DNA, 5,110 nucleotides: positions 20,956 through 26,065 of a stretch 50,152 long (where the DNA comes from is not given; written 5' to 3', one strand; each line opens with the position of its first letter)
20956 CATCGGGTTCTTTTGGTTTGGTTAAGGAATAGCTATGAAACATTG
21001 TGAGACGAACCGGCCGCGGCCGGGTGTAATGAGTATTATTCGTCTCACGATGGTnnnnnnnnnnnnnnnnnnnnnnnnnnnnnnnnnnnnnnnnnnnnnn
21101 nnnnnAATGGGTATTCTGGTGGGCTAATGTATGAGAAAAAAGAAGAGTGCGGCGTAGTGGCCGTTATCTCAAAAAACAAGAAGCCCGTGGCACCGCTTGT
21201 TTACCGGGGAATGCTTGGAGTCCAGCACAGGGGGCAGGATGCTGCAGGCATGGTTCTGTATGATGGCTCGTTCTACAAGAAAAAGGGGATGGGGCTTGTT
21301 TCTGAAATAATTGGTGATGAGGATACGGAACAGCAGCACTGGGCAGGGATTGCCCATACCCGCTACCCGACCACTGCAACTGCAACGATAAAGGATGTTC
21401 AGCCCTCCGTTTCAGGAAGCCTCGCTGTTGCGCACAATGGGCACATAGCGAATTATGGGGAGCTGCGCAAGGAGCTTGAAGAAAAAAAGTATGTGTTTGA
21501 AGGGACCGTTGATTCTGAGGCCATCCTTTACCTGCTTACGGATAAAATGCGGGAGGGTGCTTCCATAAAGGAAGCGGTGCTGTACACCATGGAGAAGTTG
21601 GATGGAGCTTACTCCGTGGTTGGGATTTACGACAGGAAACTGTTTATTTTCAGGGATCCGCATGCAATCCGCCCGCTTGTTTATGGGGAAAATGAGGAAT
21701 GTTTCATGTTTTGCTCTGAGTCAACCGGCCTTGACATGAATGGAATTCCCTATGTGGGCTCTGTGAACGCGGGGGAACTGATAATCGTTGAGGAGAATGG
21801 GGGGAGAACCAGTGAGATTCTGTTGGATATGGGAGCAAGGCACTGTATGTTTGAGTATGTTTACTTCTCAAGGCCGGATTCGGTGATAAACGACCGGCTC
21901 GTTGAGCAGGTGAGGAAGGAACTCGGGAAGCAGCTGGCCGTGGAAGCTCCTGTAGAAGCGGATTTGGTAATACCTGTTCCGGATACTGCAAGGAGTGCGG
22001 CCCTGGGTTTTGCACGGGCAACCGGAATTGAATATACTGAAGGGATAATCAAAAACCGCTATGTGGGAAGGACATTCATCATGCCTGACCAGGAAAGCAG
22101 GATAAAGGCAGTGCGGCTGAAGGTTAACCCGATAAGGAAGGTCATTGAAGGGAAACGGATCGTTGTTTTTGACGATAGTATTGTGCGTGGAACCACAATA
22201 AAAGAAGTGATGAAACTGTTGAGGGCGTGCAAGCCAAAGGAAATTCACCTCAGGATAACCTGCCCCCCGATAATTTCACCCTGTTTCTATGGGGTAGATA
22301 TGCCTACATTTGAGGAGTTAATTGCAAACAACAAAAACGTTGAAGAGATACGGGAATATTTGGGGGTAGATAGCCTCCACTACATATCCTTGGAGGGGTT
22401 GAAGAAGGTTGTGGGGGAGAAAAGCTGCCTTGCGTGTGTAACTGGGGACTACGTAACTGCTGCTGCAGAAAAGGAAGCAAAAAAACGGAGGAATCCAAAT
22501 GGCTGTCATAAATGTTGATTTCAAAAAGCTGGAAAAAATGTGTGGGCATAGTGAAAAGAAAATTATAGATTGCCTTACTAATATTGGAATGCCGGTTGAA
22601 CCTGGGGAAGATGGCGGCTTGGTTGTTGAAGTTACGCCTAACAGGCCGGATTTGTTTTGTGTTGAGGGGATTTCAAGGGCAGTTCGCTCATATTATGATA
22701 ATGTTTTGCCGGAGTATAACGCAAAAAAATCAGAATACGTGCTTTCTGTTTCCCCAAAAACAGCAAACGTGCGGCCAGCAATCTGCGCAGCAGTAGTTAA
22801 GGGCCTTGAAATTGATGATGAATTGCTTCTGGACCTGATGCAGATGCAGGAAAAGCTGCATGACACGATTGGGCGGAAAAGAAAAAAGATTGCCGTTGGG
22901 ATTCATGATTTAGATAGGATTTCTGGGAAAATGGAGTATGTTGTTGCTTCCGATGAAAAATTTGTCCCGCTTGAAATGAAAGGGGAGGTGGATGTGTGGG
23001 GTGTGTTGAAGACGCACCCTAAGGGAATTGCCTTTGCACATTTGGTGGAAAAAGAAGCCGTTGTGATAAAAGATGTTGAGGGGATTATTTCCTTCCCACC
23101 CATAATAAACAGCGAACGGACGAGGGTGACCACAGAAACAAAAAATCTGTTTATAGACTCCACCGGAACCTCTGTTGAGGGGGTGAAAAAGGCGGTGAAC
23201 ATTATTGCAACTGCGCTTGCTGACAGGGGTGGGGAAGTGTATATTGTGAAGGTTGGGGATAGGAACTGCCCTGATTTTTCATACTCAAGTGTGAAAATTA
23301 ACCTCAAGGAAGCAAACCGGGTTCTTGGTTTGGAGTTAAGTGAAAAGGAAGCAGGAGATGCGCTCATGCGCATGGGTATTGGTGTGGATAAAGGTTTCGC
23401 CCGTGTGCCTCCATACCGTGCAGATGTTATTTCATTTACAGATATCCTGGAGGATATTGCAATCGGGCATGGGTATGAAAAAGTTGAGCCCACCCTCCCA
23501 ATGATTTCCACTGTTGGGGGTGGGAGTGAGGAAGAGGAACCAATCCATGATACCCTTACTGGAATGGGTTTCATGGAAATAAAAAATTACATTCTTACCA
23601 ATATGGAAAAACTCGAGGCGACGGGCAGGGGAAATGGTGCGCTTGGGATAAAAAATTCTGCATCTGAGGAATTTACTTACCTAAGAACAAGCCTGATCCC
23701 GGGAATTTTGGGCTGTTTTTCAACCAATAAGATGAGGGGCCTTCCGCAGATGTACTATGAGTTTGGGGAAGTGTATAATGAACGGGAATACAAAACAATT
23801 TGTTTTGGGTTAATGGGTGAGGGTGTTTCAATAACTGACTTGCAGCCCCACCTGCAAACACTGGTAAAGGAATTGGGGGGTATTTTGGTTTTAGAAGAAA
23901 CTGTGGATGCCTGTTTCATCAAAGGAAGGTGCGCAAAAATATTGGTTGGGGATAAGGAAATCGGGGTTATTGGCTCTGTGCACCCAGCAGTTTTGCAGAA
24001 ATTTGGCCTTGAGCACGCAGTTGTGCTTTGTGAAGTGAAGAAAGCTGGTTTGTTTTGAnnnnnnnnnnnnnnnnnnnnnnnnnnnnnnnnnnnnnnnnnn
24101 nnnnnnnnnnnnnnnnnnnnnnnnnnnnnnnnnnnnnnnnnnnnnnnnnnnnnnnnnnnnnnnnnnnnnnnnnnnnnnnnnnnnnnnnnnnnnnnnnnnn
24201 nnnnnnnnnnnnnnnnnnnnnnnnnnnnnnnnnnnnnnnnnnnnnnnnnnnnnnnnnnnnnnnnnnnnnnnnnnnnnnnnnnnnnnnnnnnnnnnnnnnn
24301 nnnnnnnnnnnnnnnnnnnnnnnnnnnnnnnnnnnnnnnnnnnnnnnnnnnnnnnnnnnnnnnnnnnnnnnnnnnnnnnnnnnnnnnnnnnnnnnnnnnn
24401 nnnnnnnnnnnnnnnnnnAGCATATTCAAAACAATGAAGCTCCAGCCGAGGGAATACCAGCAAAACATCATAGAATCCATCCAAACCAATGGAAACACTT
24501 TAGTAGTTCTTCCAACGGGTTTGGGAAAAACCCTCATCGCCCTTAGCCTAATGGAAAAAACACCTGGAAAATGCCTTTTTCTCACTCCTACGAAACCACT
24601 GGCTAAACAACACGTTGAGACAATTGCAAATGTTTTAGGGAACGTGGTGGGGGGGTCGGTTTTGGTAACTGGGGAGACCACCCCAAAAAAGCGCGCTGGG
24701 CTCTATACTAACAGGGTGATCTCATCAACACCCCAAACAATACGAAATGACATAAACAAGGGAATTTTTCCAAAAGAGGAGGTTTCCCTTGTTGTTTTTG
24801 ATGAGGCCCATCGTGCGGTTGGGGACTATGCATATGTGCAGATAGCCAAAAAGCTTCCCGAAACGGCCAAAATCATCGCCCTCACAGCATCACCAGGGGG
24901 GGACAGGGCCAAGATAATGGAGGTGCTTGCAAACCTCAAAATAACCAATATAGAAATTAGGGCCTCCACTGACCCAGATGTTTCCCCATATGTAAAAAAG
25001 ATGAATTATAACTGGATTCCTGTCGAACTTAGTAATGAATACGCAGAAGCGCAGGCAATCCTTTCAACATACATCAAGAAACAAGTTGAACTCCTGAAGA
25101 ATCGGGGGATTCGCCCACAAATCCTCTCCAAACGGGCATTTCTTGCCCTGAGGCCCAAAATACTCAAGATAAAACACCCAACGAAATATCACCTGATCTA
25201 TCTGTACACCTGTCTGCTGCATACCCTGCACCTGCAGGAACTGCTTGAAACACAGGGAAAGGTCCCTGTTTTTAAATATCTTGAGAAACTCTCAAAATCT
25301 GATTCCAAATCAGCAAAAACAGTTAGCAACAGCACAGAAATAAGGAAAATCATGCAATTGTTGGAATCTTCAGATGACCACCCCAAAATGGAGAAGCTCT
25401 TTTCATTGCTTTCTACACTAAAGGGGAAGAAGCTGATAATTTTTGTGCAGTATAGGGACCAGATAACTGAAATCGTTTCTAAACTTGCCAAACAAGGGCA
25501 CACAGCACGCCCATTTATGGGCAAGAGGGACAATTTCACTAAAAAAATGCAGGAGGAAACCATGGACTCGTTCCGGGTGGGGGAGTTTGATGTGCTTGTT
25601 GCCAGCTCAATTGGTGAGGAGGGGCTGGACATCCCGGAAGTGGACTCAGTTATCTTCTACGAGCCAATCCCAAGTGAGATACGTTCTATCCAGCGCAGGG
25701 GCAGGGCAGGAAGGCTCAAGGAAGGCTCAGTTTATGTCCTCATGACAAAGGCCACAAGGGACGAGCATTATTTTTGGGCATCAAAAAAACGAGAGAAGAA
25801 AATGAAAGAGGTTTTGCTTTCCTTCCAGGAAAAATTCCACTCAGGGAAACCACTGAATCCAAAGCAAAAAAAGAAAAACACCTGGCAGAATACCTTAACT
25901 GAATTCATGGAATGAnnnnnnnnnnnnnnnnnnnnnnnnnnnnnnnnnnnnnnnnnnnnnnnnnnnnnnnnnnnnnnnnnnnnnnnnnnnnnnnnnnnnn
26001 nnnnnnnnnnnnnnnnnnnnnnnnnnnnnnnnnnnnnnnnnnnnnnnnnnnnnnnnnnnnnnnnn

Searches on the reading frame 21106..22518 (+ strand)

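Call 74: search_protein_families(library=pfam, proteins=[window:21106-22518:+], max_evalue=0.00001)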
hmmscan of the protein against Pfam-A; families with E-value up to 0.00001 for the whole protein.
window:21106-22518:+ (470 aa): 3 families
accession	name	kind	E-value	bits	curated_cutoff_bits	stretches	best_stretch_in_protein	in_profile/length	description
PF13522.11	GATase_6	-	4.1e-20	72.6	27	1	78-205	10-130/130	Glutamine amidotransferase domain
PF13537.11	GATase_7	-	4.8e-20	72.2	25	1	95-209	10-121/123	Glutamine amidotransferase domain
PF00156.33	Pribosyltran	-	5.3e-07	29.5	26.3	1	285-383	30-121/158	Phosphoribosyl transferase domain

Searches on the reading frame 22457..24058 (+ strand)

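Call 74: search_protein_families(library=pfam, proteins=[window:22457-24058:+], max_evalue=0.00001)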
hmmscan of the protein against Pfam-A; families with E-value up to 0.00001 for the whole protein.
window:22457-24058:+ (533 aa): 3 families
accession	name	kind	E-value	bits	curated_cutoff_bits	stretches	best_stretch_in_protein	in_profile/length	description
PF17759.6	tRNA_synthFbeta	-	1.5e-34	119.8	22.4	1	345-527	3-212/214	Phenylalanyl tRNA synthetase beta chain CLM domain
PF03484.21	B5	-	1.5e-19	70.3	28.6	1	279-340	1-67/67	tRNA synthetase B5 domain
PF03483.22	B3_4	-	1.4e-09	38.3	29.3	1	146-244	52-133/174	B3/4 domain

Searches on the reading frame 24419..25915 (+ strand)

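Call 74: search_protein_families(library=pfam, proteins=[window:24419-25915:+], max_evalue=0.00001)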
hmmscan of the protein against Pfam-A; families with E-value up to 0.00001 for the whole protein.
window:24419-25915:+ (498 aa): 3 families
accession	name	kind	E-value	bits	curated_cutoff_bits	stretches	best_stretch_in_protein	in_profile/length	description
PF00271.37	Helicase_C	-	4.4e-23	82.1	23.5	1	323-433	2-109/110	Helicase conserved C-terminal domain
PF00270.35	DEAD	-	6.3e-23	81.8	26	1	12-160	2-161/167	DEAD/DEAH box helicase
PF04851.21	ResIII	-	1.5e-22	80.7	22.5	1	7-159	1-162/164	Type III restriction enzyme, res subunit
